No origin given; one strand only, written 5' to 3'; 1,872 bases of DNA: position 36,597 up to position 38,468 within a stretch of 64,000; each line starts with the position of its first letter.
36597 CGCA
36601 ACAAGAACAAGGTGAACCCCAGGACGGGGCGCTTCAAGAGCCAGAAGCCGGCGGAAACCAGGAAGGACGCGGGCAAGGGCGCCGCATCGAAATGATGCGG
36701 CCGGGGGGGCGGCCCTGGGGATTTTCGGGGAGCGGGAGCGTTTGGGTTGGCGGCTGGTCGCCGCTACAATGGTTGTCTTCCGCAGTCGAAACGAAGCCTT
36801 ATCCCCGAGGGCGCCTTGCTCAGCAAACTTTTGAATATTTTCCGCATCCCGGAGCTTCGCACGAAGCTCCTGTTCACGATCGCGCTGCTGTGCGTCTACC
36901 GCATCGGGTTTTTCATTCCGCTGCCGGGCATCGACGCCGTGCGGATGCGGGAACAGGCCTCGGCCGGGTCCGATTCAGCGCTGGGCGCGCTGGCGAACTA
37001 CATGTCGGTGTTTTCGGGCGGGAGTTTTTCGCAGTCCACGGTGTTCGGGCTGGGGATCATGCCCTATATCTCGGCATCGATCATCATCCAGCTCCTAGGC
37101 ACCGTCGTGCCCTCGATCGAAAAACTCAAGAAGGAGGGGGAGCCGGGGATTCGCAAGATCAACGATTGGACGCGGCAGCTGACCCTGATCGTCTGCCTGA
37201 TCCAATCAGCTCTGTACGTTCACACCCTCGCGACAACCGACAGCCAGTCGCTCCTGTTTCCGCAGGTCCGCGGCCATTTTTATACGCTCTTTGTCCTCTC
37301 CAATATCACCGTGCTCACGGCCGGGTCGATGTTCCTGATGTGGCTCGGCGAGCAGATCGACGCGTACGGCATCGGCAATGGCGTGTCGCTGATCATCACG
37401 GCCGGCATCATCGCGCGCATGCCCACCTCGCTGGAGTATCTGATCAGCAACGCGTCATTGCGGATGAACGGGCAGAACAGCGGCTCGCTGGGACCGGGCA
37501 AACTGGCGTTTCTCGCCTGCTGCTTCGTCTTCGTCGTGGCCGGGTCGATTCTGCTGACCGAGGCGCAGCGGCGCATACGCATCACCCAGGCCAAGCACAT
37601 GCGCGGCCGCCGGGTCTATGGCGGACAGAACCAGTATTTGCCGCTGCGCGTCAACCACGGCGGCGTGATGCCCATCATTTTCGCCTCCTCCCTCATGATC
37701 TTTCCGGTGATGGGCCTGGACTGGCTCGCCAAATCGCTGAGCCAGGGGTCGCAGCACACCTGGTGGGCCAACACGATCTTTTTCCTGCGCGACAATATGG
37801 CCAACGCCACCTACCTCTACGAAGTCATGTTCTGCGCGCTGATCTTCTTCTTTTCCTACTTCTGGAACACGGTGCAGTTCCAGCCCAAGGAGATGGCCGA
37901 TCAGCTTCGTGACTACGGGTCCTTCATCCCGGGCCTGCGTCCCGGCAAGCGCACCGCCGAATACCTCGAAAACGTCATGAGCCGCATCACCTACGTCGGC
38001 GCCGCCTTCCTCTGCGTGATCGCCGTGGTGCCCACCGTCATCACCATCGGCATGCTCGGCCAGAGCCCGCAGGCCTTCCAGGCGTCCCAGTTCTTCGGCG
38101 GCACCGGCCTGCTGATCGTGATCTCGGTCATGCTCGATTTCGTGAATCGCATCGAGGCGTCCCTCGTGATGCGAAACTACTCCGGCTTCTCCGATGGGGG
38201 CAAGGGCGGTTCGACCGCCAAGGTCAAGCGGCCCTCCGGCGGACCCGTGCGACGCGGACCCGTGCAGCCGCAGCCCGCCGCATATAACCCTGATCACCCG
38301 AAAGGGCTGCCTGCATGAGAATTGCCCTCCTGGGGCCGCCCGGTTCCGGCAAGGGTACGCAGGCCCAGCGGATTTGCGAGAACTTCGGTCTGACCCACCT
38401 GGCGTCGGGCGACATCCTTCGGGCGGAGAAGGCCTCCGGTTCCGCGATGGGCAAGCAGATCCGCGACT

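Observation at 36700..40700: Switch between two opposite synonymous-codon usage patterns (G/T-ending versus C/A-ending), including switches inside secY and map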

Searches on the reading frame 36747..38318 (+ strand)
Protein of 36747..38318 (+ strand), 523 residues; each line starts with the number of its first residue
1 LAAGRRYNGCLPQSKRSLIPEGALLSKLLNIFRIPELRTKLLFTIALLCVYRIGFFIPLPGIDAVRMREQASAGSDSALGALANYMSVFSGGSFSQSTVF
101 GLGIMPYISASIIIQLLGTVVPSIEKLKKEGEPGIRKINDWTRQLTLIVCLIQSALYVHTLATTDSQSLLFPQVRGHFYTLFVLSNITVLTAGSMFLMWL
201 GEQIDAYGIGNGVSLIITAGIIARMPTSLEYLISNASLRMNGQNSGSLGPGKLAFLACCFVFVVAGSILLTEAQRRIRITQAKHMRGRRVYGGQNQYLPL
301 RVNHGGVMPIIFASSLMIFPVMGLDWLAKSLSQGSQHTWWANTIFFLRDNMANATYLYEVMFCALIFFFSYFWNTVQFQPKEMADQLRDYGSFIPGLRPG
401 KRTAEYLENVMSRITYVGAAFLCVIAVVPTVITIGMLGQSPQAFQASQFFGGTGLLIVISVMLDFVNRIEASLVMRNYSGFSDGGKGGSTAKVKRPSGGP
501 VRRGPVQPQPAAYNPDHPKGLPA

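Call 8: find_related_loci(query=window:36996-38318:+, collection=genome_contigs, flank=10000)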
Query window:36996-38318:+ (440 aa) in genome_contigs; peptide patterns used: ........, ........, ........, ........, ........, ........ (x = any residue, [..] = any of these).
600 stretches matched a pattern (row limit reached: there are more); 600 encode a relative of the query (tblastn E <= 1e-3); the best 80 are kept; 80 distinct loci.
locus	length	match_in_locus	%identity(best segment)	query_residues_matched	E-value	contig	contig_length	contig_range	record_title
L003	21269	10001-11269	57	1-436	4e-151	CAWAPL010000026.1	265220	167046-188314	MAG: uncultured Phycisphaerales bacterium isolate MFD01188.bin.2.114 genome assembly, contig: contig_25468, whole genome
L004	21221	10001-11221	58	1-415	8e-149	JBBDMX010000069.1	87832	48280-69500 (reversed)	MAG: Phycisphaeraceae bacterium isolate LejiaB_64_30 Lejia_B_342_length_87832_cov_18, whole genome shotgun sequence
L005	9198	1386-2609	56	1-413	1e-144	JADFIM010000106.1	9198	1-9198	MAG: Planctomycetota bacterium isolate B39T1B5 B39T1B5_NODE10247, whole genome shotgun sequence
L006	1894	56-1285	55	1-425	5e-153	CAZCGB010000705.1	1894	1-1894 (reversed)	MAG TPA_asm: uncultured Isosphaeraceae bacterium isolate SRP173033_co1_410 genome assembly, contig: NODE_214626_length_1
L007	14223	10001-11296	54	2-440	1e-139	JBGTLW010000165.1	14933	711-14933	MAG: Phycisphaeraceae bacterium isolate JTS-RE347 k141_12148910, whole genome shotgun sequence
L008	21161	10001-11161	56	1-395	3e-139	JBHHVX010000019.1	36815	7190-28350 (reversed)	MAG: Phycisphaerae bacterium isolate S.4.sp1_bin.18 NODE_280_length_36815_cov_16.725517, whole genome shotgun sequence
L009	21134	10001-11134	57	2-395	4e-135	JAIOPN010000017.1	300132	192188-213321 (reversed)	MAG: Planctomycetota bacterium isolate LakeFargette_0920_ALND_MAG_66_46 LacPavin_0920_ALND_scaffold_208593, whole genome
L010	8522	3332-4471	56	4-398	1e-134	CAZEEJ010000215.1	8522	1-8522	MAG TPA_asm: uncultured Planctomycetales bacterium isolate binchicken_co350_197 genome assembly, contig: NODE_8940_lengt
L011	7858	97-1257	53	1-403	6e-134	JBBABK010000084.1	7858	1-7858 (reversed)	MAG: Phycisphaerae bacterium isolate SO_2017_LW1_18 NODE_9001_length_7858_cov_0.868064_LW64-88_2017, whole genome shotgu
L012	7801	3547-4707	53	1-403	1e-132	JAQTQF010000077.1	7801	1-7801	MAG: Phycisphaerae bacterium isolate STB_133 NODE_26303_length_7801_cov_2.583529_Sandtown_B, whole genome shotgun sequen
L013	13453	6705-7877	57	1-406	4e-132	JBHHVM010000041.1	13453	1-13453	MAG: Phycisphaerae bacterium isolate S.4.sp2_bin.24 NODE_1874_length_13453_cov_5.475593, whole genome shotgun sequence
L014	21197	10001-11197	54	1-413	2e-130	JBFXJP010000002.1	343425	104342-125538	MAG: Phycisphaerales bacterium isolate CA_2019_TPIn_54 NODE_82_length_343425_cov_13.985135_TPIn, whole genome shotgun se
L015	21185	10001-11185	56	1-395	3e-140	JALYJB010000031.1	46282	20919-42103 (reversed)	MAG: Planctomycetota bacterium isolate HIE bin40 SD1475_NODE_90_length_46282_cov_2.904712, whole genome shotgun sequence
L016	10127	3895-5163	48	1-420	9e-117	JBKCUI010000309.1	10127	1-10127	MAG: Pirellula sp. isolate samp_2047_metabat2_756 samp_2047_3086346, whole genome shotgun sequence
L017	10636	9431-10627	48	1-397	8e-117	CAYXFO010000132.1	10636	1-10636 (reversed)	MAG TPA_asm: uncultured Pirellula sp. isolate SRP098346_co1_197 genome assembly, contig: NODE_7886_length_10636_cov_5.74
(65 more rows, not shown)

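Call 25: find_homologous_proteins(query=window:36747-38318:+, max_evalue=1e-80)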
Query window:36747-38318:+ (523 aa): 7993 proteins with E <= 1e-80 among 8000 candidates; the best 120 are listed.
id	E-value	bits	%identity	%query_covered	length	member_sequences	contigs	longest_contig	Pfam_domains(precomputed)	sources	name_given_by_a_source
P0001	0.0e+0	1043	92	96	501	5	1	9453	PF00344.26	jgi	jgi:preprotein translocase subunit SecY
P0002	5.6e-252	855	76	96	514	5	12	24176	PF00344.26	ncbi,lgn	-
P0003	1.6e-223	761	75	86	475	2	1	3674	PF00344.26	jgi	jgi:preprotein translocase subunit SecY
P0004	1.5e-221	754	68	96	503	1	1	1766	PF00344.26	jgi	-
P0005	8.1e-213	726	66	96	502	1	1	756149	PF00344.26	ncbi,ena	-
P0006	5.3e-210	716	63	96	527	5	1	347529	PF00344.26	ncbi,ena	-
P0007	1.5e-208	711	63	96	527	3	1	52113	PF00344.26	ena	-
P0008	2.5e-208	711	62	96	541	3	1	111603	PF00344.26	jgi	-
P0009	2.9e-208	711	61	96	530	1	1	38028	PF00344.26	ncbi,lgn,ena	-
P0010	2.8e-207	707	62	96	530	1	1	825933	PF00344.26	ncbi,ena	-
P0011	2.9e-206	704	64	96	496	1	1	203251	PF00344.26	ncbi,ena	-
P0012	1.1e-205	702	62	96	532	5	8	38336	PF00344.26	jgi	jgi:preprotein translocase subunit SecY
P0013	1.2e-204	699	65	96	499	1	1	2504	PF00344.26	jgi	jgi:preprotein translocase subunit SecY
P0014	2.7e-204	697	64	95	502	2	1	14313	PF00344.26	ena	-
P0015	5.4e-203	693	64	96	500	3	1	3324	PF00344.26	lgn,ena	-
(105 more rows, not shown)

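Call 26: find_encoding_contigs(protein=P0001, flank=10000, max_places=1)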
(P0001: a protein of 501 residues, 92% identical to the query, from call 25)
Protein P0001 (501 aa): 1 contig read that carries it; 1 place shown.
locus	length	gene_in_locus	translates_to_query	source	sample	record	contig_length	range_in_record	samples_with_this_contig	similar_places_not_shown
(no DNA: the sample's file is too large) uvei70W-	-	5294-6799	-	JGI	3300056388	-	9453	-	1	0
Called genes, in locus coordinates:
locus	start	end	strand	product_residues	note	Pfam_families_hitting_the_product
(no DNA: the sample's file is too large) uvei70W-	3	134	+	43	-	?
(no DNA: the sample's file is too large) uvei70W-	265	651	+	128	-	PF00238:Ribosomal_L14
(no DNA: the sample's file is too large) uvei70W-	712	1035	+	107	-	PF00467:KOW (weak), PF17136:ribosomal_L24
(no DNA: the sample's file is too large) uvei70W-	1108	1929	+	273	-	PF00281:Ribosomal_L5, PF00673:Ribosomal_L5_C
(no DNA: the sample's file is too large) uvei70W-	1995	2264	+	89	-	PF00253:Ribosomal_S14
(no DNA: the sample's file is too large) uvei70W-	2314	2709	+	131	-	PF00410:Ribosomal_S8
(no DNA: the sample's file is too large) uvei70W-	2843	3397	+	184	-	PF00347:Ribosomal_L6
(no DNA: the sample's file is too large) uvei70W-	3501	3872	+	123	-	PF00861:Ribosomal_L18p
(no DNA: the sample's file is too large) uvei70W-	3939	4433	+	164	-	PF00333:Ribosomal_S5, PF03719:Ribosomal_S5_C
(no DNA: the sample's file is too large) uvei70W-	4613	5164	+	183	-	PF00828:Ribosomal_L27A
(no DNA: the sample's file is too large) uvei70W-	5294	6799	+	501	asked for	PF00344:SecY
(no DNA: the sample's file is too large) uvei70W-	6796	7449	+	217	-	PF00406:ADK, PF13207:AAA_17, PF05191:ADK_lid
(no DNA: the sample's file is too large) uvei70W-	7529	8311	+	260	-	PF00557:Peptidase_M24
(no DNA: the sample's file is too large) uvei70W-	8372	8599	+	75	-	PF01176:eIF-1a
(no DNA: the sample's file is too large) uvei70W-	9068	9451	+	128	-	PF00416:Ribosomal_S13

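Call 27: find_encoding_contigs(protein=P0002, flank=10000, max_places=2)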
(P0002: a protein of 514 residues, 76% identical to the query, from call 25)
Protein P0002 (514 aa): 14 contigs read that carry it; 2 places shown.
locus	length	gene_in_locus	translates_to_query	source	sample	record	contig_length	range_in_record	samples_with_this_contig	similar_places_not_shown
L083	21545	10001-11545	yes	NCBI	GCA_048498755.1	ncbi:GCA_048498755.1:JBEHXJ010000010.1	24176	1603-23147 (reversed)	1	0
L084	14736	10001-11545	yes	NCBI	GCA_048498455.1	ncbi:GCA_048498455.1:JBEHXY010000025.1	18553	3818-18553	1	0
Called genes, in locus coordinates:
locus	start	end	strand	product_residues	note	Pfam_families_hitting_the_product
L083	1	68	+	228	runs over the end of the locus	PF00297:Ribosomal_L3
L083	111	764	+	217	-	PF00573:Ribosomal_L4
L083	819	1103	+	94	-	PF00276:Ribosomal_L23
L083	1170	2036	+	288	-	PF00181:Ribosomal_L2_N, PF03947:Ribosomal_L2_C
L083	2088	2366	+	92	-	PF00203:Ribosomal_S19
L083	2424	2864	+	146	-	PF00237:Ribosomal_L22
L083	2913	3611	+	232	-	PF05316:VAR1 (faint), PF07650:KH_2, PF00189:Ribosomal_S3_C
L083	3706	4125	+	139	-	PF00252:Ribosomal_L16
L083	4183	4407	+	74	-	PF00831:Ribosomal_L29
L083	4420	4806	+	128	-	PF00366:Ribosomal_S17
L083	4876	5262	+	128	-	PF00238:Ribosomal_L14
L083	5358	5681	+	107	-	PF17136:ribosomal_L24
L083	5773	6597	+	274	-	PF00281:Ribosomal_L5, PF00673:Ribosomal_L5_C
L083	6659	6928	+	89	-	PF00253:Ribosomal_S14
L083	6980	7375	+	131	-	PF00410:Ribosomal_S8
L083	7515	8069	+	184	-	PF00347:Ribosomal_L6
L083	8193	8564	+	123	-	PF00861:Ribosomal_L18p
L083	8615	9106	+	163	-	PF00333:Ribosomal_S5, PF03719:Ribosomal_S5_C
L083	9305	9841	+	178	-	PF00828:Ribosomal_L27A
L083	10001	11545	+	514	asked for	PF00344:SecY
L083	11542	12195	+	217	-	PF00406:ADK, PF13207:AAA_17, PF05191:ADK_lid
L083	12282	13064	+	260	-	PF00557:Peptidase_M24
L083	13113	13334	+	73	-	PF01176:eIF-1a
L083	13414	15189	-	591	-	PF14237:GYF_2 (weak), PF01582:TIR, PF13676:TIR_2, PF08238:Sel1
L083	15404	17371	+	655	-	-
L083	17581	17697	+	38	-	PF00444:Ribosomal_L36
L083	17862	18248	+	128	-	PF00416:Ribosomal_S13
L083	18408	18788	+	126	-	PF00411:Ribosomal_S11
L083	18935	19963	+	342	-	PF01193:RNA_pol_L, PF01000:RNA_pol_A_bac, PF03118:RNA_pol_A_CTD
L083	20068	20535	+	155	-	PF01196:Ribosomal_L17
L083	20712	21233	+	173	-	-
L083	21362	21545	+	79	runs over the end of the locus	PF01258:zf-dskA_traR (weak)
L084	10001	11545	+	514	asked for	PF00344:SecY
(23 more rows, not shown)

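Call 28: find_encoding_contigs(protein=P0005, flank=10000, max_places=1)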
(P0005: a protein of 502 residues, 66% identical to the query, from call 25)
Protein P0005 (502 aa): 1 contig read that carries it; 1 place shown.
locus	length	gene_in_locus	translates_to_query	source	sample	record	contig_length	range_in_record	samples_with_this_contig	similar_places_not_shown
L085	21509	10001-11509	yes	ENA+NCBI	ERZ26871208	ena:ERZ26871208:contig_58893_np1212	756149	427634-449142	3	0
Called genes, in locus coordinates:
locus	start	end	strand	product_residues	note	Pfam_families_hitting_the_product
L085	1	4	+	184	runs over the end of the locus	PF00297:Ribosomal_L3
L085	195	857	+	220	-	PF00573:Ribosomal_L4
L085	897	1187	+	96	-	PF00276:Ribosomal_L23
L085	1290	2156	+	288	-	PF00181:Ribosomal_L2_N, PF03947:Ribosomal_L2_C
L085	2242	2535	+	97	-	PF00203:Ribosomal_S19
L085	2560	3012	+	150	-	PF00237:Ribosomal_L22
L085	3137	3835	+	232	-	PF07650:KH_2, PF05316:VAR1 (faint), PF00189:Ribosomal_S3_C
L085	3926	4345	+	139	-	PF00252:Ribosomal_L16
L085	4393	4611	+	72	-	PF00831:Ribosomal_L29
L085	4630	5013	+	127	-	PF00366:Ribosomal_S17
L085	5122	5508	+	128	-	PF00238:Ribosomal_L14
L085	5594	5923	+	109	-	PF00467:KOW, PF17136:ribosomal_L24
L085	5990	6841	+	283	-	PF00281:Ribosomal_L5, PF00673:Ribosomal_L5_C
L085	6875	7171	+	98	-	PF00253:Ribosomal_S14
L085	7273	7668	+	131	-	PF00410:Ribosomal_S8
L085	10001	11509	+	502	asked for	PF00344:SecY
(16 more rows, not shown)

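Call 29: find_encoding_contigs(protein=P0006, flank=10000, max_places=1)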
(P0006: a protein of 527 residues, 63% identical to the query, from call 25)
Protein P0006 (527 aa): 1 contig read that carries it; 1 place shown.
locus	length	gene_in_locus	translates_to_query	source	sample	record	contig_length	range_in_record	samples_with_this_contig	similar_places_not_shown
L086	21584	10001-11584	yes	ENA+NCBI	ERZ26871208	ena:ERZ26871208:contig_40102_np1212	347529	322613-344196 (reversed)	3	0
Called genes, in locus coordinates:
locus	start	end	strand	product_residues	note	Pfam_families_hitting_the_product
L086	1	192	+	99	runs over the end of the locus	-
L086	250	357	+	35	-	-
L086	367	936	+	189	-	PF00573:Ribosomal_L4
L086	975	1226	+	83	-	PF00276:Ribosomal_L23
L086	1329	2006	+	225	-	PF00181:Ribosomal_L2_N, PF03947:Ribosomal_L2_C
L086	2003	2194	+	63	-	PF03947:Ribosomal_L2_C (weak)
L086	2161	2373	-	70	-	-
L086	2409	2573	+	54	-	PF00203:Ribosomal_S19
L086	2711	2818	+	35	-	-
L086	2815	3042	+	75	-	-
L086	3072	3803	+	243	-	PF07650:KH_2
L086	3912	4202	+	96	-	PF00252:Ribosomal_L16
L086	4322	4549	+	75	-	PF00831:Ribosomal_L29 (weak)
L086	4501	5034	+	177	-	PF00366:Ribosomal_S17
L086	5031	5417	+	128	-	PF00238:Ribosomal_L14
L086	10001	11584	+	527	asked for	PF00344:SecY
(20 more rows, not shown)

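Call 35: find_related_loci(query=window:36816-38318:+, collection=metagenome_contigs, flank=10000)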
Query window:36816-38318:+ (500 aa) in metagenome_contigs; peptide patterns used: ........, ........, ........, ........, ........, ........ (x = any residue, [..] = any of these).
600 stretches matched a pattern (row limit reached: there are more); 595 encode a relative of the query (tblastn E <= 1e-3); the best 80 are kept; 80 distinct loci.
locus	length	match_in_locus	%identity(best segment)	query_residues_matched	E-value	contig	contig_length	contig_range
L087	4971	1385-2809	54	2-476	8e-160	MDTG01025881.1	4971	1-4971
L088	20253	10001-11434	49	1-489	7e-148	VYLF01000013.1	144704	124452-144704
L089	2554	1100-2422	50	1-463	2e-151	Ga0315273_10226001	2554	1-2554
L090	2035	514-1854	47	1-460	6e-142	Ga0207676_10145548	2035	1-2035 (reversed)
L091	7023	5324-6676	49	1-457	9e-132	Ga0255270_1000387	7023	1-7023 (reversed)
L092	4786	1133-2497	47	1-457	7e-121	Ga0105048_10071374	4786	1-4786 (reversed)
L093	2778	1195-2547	45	1-456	4e-125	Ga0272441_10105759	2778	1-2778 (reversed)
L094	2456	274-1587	41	1-458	3e-110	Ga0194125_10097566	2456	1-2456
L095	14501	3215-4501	43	7-463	7e-105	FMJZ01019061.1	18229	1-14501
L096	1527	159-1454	42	1-458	8e-106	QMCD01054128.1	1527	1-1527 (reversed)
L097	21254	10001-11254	42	7-455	7e-98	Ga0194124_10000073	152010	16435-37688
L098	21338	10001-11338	39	13-475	8e-97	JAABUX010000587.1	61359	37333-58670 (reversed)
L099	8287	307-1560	39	10-458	4e-96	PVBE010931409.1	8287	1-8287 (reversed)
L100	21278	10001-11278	39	10-457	5e-95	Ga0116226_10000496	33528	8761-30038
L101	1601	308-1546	40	10-458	3e-101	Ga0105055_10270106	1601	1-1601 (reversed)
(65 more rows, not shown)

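Call 36: find_encoding_contigs(protein=P0010, flank=10000, max_places=1)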
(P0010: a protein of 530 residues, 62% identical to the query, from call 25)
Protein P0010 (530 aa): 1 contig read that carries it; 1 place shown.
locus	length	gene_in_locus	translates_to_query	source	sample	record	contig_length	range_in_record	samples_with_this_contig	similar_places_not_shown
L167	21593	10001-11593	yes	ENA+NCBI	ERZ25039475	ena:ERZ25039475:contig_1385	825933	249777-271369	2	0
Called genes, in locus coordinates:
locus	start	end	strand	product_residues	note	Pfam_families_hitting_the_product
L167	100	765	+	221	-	PF00573:Ribosomal_L4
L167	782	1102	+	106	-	PF00276:Ribosomal_L23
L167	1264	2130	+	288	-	PF00181:Ribosomal_L2_N, PF03947:Ribosomal_L2_C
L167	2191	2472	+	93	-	PF00203:Ribosomal_S19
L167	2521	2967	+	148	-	PF00237:Ribosomal_L22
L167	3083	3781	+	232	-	PF07650:KH_2, PF05316:VAR1 (faint), PF00189:Ribosomal_S3_C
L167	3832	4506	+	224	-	PF00252:Ribosomal_L16, PF00831:Ribosomal_L29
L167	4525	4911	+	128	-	PF00366:Ribosomal_S17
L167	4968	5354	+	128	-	PF00238:Ribosomal_L14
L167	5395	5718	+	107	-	PF00467:KOW (weak), PF17136:ribosomal_L24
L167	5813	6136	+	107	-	-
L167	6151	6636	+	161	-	PF00281:Ribosomal_L5, PF00673:Ribosomal_L5_C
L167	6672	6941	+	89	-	PF00253:Ribosomal_S14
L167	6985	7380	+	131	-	PF00410:Ribosomal_S8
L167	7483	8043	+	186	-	PF00347:Ribosomal_L6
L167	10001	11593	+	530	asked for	PF00344:SecY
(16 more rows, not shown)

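Call 37: find_encoding_contigs(protein=P0011, flank=10000, max_places=1)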
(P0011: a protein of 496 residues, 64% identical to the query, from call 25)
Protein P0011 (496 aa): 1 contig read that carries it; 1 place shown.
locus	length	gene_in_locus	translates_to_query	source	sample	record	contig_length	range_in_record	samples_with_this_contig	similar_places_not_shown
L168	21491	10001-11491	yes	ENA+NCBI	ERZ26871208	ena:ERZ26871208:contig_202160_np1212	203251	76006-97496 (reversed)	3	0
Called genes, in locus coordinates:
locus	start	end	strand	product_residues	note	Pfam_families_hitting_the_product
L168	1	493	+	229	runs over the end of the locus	PF00297:Ribosomal_L3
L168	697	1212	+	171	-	PF00573:Ribosomal_L4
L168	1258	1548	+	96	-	PF00276:Ribosomal_L23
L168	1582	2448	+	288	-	PF00181:Ribosomal_L2_N, PF03947:Ribosomal_L2_C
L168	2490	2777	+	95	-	PF00203:Ribosomal_S19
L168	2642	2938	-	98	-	-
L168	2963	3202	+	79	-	PF00237:Ribosomal_L22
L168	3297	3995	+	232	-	PF07650:KH_2, PF05316:VAR1 (faint), PF00189:Ribosomal_S3_C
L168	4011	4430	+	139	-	PF00252:Ribosomal_L16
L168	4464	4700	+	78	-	PF00831:Ribosomal_L29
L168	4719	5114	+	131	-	PF00366:Ribosomal_S17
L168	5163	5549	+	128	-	PF00238:Ribosomal_L14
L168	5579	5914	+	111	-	PF00467:KOW (weak), PF17136:ribosomal_L24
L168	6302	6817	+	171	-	PF00281:Ribosomal_L5, PF00673:Ribosomal_L5_C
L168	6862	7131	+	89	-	PF00253:Ribosomal_S14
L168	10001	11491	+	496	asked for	PF00344:SecY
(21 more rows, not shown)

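Call 38: find_encoding_contigs(protein=P0008, flank=10000, max_places=1)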
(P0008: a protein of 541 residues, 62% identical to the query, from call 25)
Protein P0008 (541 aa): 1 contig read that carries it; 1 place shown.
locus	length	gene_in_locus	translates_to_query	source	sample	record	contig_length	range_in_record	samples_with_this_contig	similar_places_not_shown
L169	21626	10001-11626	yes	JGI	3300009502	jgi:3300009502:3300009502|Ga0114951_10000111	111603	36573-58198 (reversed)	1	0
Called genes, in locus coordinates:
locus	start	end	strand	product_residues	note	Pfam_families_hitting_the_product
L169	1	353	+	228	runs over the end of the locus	PF00297:Ribosomal_L3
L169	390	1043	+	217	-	PF00573:Ribosomal_L4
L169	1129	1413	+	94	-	PF00276:Ribosomal_L23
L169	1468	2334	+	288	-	PF00181:Ribosomal_L2_N, PF03947:Ribosomal_L2_C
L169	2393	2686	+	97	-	PF00203:Ribosomal_S19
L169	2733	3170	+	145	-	PF00237:Ribosomal_L22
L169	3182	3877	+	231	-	PF07650:KH_2, PF05316:VAR1 (faint), PF00189:Ribosomal_S3_C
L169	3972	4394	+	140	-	PF00252:Ribosomal_L16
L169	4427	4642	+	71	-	PF00831:Ribosomal_L29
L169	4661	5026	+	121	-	PF00366:Ribosomal_S17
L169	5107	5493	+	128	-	PF00238:Ribosomal_L14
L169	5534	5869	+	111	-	PF00467:KOW, PF17136:ribosomal_L24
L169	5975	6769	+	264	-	PF00281:Ribosomal_L5, PF00673:Ribosomal_L5_C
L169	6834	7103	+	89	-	PF00253:Ribosomal_S14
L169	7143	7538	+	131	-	PF00410:Ribosomal_S8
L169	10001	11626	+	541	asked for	PF00344:SecY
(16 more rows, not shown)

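Call 39: find_encoding_contigs(protein=P0007, flank=10000, max_places=1)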
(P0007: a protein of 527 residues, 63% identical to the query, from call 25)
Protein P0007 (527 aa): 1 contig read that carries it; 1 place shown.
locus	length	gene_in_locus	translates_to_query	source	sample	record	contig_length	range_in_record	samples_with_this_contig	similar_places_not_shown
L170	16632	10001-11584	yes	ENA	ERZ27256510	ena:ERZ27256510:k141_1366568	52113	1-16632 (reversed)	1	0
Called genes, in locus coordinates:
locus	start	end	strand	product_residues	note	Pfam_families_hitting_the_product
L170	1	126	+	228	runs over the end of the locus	PF00297:Ribosomal_L3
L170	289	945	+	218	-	PF00573:Ribosomal_L4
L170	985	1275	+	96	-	PF00276:Ribosomal_L23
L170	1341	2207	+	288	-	PF00181:Ribosomal_L2_N, PF03947:Ribosomal_L2_C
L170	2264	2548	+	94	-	PF00203:Ribosomal_S19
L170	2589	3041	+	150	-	PF00237:Ribosomal_L22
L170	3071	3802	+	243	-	PF07650:KH_2, PF05316:VAR1 (faint), PF00189:Ribosomal_S3_C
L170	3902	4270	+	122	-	PF00252:Ribosomal_L16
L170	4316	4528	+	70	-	PF00831:Ribosomal_L29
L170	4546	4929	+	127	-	PF00366:Ribosomal_S17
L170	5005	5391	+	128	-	PF00238:Ribosomal_L14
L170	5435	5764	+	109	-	PF00467:KOW, PF17136:ribosomal_L24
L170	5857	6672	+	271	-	PF00281:Ribosomal_L5, PF00673:Ribosomal_L5_C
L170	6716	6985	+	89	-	PF00253:Ribosomal_S14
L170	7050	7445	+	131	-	PF00410:Ribosomal_S8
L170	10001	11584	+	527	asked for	PF00344:SecY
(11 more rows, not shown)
